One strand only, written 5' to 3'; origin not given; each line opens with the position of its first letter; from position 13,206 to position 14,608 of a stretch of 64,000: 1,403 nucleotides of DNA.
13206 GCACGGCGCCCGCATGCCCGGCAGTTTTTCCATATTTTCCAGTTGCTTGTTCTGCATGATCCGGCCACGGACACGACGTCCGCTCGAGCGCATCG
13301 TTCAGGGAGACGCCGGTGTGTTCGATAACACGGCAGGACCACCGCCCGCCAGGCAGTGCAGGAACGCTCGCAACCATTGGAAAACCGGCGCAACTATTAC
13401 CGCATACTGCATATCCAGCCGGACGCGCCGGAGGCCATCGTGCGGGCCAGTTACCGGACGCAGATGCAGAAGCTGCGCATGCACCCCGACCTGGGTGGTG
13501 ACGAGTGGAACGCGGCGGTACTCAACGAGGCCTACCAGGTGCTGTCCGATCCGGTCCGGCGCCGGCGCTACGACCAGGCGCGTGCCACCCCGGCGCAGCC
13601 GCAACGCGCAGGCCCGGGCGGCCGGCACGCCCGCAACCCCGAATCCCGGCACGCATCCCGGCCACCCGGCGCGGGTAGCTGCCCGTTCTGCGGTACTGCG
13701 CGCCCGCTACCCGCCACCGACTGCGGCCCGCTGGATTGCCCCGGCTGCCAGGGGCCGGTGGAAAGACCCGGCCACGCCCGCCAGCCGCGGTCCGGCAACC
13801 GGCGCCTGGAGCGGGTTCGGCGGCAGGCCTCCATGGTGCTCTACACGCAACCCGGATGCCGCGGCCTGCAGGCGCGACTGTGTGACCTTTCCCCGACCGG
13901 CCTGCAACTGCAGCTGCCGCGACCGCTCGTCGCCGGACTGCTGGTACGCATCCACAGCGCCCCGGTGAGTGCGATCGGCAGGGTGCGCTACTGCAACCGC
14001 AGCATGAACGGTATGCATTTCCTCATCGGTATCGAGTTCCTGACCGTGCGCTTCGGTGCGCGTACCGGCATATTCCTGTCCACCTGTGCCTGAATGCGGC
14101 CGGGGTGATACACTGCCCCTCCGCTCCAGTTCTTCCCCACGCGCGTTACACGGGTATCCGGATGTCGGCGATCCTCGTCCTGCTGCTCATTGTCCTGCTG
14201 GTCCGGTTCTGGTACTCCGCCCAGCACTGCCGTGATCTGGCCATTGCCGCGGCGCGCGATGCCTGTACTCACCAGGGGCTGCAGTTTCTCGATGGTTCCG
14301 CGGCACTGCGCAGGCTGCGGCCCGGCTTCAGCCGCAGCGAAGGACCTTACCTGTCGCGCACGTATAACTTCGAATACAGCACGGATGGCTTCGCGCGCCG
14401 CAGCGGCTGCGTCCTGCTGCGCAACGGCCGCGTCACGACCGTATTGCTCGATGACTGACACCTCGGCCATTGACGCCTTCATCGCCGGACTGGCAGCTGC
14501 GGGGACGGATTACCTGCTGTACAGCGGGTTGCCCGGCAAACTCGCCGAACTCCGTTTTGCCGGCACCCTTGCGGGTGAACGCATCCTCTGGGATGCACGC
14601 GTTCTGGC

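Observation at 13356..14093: J-domain – Zn-ribbon – PilZ fusion protein divergent from the flagellin gene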

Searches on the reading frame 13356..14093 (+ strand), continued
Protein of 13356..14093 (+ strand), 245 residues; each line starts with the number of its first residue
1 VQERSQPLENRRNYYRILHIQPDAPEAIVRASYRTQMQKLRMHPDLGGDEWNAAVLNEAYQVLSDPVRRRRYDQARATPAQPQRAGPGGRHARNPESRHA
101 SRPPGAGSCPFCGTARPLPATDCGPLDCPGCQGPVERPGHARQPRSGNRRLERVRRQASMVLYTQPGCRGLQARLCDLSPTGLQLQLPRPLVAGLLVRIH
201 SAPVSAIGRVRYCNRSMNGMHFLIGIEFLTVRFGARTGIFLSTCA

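Call 49: search_protein_families(library=pfam, proteins=[P0067, P0074, P0082, P0098, P0107, P0099], max_evalue=0.01)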
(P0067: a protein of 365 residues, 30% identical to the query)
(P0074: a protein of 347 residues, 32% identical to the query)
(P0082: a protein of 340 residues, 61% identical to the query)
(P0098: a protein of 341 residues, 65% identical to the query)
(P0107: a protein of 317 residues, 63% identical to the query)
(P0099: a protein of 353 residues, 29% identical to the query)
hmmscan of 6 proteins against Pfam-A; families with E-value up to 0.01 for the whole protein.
P0067 (365 aa): 3 families
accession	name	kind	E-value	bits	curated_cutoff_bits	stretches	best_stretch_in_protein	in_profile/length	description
PF00226.36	DnaJ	-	2.3e-20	72.9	27.8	2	7-67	1-63/63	DnaJ domain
PF07238.19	PilZ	-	0.0036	18.1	22.5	0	290-352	20-89/102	PilZ domain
PF13446.11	RPT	-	0.0058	16.8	28.2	0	110-148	6-44/59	A repeated domain in UCH-protein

P0074 (347 aa): 2 families
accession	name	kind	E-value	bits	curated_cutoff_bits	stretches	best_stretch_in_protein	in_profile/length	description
PF00226.36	DnaJ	-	2e-18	66.7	27.8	2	6-66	1-63/63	DnaJ domain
PF07238.19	PilZ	-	1.9e-05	25.3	22.5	1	271-334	19-89/102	PilZ domain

P0082 (340 aa): 2 families
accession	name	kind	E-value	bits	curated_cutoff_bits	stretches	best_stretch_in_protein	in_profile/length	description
PF00226.36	DnaJ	-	2.1e-17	63.4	27.8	1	17-77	1-63/63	DnaJ domain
PF07238.19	PilZ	-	0.0002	22.1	22.5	1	265-326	20-88/102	PilZ domain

P0098 (341 aa): 2 families
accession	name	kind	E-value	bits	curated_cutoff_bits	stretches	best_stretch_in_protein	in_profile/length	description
PF00226.36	DnaJ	-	4.1e-17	62.5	27.8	1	17-77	1-63/63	DnaJ domain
PF07238.19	PilZ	-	0.00013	22.7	22.5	1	266-326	20-87/102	PilZ domain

P0107 (317 aa): 1 family
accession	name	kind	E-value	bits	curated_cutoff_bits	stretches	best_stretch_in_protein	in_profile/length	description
PF00226.36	DnaJ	-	2.1e-16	60.2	27.8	1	7-67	1-63/63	DnaJ domain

P0099 (353 aa): 3 families
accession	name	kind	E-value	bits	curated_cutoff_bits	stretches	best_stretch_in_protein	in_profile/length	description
PF00226.36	DnaJ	-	2.5e-19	69.6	27.8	2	6-66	1-63/63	DnaJ domain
PF07238.19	PilZ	-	0.00014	22.6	22.5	1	277-340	19-89/102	PilZ domain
PF13446.11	RPT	-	0.0086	16.3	28.2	0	107-148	6-45/59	A repeated domain in UCH-protein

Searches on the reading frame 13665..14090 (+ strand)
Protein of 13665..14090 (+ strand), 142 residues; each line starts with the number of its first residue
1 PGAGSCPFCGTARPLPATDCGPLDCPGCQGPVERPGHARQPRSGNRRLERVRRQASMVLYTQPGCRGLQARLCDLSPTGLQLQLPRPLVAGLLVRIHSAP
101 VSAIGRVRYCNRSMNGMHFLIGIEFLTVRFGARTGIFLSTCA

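Call 45: find_homologous_proteins(query=A2, max_evalue=0.001)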
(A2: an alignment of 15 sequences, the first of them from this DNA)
Query A2 (15 sequences) (142 aa, profile of the alignment): 197 proteins with E <= 0.001 among 1687 candidates; the best 120 are listed.
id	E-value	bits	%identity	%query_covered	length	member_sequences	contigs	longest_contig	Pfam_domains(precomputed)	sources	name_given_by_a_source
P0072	5.3e-53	197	32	99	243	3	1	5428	PF07238.20,PF00226.37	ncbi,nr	ncbi:MAG: DnaJ domain-containing protein [Pseudomonadota bacterium]|nr:DnaJ domain-containing protei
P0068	2.2e-51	191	33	96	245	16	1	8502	PF07238.20,PF00226.37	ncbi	ncbi:MAG: J domain-containing protein [Gammaproteobacteria bacterium]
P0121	3.2e-51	191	32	99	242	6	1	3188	PF07238.20,PF00226.37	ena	-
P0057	4.2e-51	191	35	99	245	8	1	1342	PF07238.20,PF00226.37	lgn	-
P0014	5.1e-51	190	43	100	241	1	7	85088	PF07238.20,PF00226.37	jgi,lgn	-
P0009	5.1e-51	190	45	100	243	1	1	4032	PF00226.37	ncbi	-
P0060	8.3e-51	190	34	98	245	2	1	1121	PF07238.20,PF00226.37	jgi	jgi:curved DNA-binding protein CbpA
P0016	1.1e-50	189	43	96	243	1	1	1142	PF07238.20,PF00226.37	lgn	-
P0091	1.5e-50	189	32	96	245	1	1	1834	PF07238.20,PF00226.37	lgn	-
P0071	1.7e-50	189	31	99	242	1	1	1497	PF07238.20,PF00226.37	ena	-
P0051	1.7e-50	189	36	98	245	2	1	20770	PF00226.37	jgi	jgi:curved DNA-binding protein CbpA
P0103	2.1e-50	188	33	96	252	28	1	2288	PF00226.37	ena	-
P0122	3.2e-50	188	35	99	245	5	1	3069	PF00226.37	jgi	-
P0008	6.7e-50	187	42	98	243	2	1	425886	PF07238.20,PF00226.37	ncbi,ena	-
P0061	7.9e-50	186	36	96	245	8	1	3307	PF00226.37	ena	-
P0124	5.3e-39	151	34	96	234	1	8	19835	PF07238.20,PF00226.37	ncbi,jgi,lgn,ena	-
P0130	6.2e-38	148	32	98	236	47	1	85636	PF07238.20,PF00226.37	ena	-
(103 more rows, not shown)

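Call 53: search_solved_structures(query=A2, max_evalue=10, show_alignments=3)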
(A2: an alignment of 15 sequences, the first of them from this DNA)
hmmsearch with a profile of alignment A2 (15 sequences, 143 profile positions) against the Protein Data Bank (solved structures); distinct sequences matched with E-value up to 10: 16.
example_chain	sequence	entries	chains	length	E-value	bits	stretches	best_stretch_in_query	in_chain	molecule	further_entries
5xyi_b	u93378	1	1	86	0.12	15.5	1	5-39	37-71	40S ribosomal protein S27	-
9v21_sC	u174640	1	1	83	0.22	14.6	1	5-41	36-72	Small ribosomal subunit protein eS27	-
9v1j_sC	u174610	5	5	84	0.23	14.6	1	5-41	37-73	Small ribosomal subunit protein eS27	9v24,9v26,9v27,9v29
3owm_A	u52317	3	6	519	0.79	12.8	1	2-62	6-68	Eight-heme nitrite reductase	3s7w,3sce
3rkh_A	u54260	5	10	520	0.8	12.8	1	2-62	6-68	Eight-heme nitrite reductase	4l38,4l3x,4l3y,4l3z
3uu9_A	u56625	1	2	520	0.8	12.8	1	2-62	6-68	Eight-heme nitrite reductase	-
4q4u_A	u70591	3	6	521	0.8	12.8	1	2-62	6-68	Eight-heme nitrite reductase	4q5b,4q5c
4q0t_A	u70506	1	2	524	0.82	12.8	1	2-62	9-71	Eight-heme nitrite reductase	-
2zo5_A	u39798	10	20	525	0.82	12.8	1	2-62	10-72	Eight-heme nitrite reductase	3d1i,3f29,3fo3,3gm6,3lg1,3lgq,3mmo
2ot4_A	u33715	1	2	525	0.82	12.8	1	2-62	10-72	Eight-heme nitrite reductase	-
4rt1_A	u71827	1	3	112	1.1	12.4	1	44-96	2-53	Alginate biosynthesis protein Alg44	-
4xrn_A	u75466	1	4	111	1.1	12.4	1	44-92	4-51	Alginate biosynthesis protein Alg44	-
4rt0_A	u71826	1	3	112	1.5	11.9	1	44-94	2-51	Alginate biosynthesis protein Alg44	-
4jvz_A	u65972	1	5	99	1.5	11.9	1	105-139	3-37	Carbon dioxide concentrating mechanism protein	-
4n8f_A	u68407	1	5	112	1.9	11.6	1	105-139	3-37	Carbon dioxide concentrating mechanism protein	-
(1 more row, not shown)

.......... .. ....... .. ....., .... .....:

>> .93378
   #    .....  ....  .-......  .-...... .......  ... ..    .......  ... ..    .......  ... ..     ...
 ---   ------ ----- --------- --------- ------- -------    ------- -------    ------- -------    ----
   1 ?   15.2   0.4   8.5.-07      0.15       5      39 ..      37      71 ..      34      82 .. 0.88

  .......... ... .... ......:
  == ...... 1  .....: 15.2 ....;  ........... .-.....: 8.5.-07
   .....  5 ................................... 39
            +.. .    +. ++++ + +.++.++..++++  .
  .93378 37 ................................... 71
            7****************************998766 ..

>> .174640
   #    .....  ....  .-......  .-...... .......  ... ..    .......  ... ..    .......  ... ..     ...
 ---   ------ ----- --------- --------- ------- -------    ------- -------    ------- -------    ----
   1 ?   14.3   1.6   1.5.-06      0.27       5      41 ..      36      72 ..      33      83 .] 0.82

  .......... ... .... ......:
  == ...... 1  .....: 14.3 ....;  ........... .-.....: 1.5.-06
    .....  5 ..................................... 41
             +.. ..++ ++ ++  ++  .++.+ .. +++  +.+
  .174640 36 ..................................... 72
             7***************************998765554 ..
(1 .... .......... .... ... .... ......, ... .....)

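Call 63: search_protein_representatives(alignment_id=A2)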
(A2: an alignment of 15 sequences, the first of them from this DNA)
Query: 15 sequences, 143 profile positions. Proteins with E-value up to 0.001 (for the whole library): 1281; up to 1e-10: 586; up to 1e-30: 64. The best 150 are listed.
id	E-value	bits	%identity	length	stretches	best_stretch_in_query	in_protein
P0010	5.8e-51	188.4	-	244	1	2-143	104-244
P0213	2.4e-48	179.9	-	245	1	2-143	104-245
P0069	2.0e-45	170.4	-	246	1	2-143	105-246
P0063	4.2e-44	166.2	-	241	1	4-143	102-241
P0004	1.0e-43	164.9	-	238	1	2-143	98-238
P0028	9.9e-43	161.7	-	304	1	2-143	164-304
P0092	4.1e-40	153.2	-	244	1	3-142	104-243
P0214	1.7e-39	151.2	-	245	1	4-141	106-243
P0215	5.8e-38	146.3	-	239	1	3-143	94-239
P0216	7.6e-38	145.9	-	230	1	4-143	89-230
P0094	2.4e-37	144.3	-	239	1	4-143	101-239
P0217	3.0e-37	144.0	-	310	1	4-143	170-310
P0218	3.9e-37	143.6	-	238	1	5-142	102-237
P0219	4.5e-37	143.4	-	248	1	4-143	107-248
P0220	1.2e-36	142.0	-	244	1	4-143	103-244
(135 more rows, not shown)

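Call 68: find_encoding_contigs(protein=P0130, flank=7000, max_places=1)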
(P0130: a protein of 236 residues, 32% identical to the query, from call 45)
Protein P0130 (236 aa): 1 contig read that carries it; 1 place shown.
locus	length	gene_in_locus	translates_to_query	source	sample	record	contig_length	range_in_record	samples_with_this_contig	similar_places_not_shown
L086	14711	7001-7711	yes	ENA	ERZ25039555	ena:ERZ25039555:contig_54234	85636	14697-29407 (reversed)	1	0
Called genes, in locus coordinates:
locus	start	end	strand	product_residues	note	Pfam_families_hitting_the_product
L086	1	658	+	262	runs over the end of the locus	PF01522:Polysacc_deac_1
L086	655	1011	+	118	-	PF01219:DAGK_prokar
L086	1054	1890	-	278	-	PF01569:PAP2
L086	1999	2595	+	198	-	PF10604:Polyketide_cyc2 (weak)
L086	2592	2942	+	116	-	PF00892:EamA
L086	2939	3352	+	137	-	-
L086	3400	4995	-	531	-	PF13432:TPR_16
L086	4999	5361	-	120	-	-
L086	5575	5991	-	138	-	PF12973:Cupin_7, PF07883:Cupin_2 (weak)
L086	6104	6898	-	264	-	PF02567:PhzC-PhzF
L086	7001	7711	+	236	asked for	PF00226:DnaJ (weak), PF07238:PilZ (weak)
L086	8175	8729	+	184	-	PF00753:Lactamase_B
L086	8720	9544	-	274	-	PF08668:HDOD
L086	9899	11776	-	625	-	-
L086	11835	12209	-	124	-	PF01575:MaoC_dehydratas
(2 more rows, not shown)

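Call 69: find_encoding_contigs(protein=P0124, flank=7000, max_places=1)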
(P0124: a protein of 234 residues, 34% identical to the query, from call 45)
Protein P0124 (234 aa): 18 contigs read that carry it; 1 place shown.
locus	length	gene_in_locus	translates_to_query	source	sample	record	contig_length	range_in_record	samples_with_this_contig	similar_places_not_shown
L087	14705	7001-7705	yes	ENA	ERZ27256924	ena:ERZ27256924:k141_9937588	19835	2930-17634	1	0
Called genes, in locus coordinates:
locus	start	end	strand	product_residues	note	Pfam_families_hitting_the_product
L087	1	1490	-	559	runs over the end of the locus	PF00135:COesterase, PF20434:BD-FAE (faint)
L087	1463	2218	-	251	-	-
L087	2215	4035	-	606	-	PF00753:Lactamase_B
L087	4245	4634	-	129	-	PF19649:DUF6152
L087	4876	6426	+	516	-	-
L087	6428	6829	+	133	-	PF19649:DUF6152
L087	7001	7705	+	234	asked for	PF00226:DnaJ (weak), PF07238:PilZ (weak)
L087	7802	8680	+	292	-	PF00753:Lactamase_B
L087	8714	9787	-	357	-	PF08668:HDOD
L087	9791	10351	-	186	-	PF00034:Cytochrom_C, PF13442:Cytochrome_CBB3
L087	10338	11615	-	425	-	PF00174:Oxidored_molyb, PF03404:Mo-co_dimer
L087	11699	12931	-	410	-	PF07992:Pyr_redox_2, PF13450:NAD_binding_8 (weak), PF00070:Pyr_redox, PF22366:NDH2_C (weak)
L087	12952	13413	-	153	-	PF01575:MaoC_dehydratas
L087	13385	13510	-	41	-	-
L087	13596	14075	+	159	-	-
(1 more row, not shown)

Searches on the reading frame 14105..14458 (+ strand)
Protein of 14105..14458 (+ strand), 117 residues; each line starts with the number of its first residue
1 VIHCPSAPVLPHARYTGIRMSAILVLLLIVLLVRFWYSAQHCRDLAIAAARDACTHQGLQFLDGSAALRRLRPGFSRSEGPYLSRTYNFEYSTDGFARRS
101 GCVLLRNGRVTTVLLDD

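Call 3: search_protein_families(library=pfam, proteins=[window:14105-14458:+], max_evalue=0.1)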
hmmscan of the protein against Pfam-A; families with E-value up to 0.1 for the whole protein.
window:14105-14458:+ (117 aa): 3 families
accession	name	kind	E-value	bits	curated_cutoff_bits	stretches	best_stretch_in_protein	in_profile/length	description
PF11743.13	DUF3301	-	6e-22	77.6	25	1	23-115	2-93/95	Protein of unknown function (DUF3301)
PF11752.14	DUF3309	-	0.023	15.3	22.3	1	8-35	18-45/50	Protein of unknown function (DUF3309)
PF15194.11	TMEM191C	-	0.1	13.3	32.7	0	15-75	50-107/121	TMEM191C family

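Call 4: search_protein_families(library=ncbifam, proteins=[window:14105-14458:+], max_evalue=0.1)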
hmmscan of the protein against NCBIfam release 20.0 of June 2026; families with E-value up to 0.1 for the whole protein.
window:14105-14458:+ (117 aa): 0 families
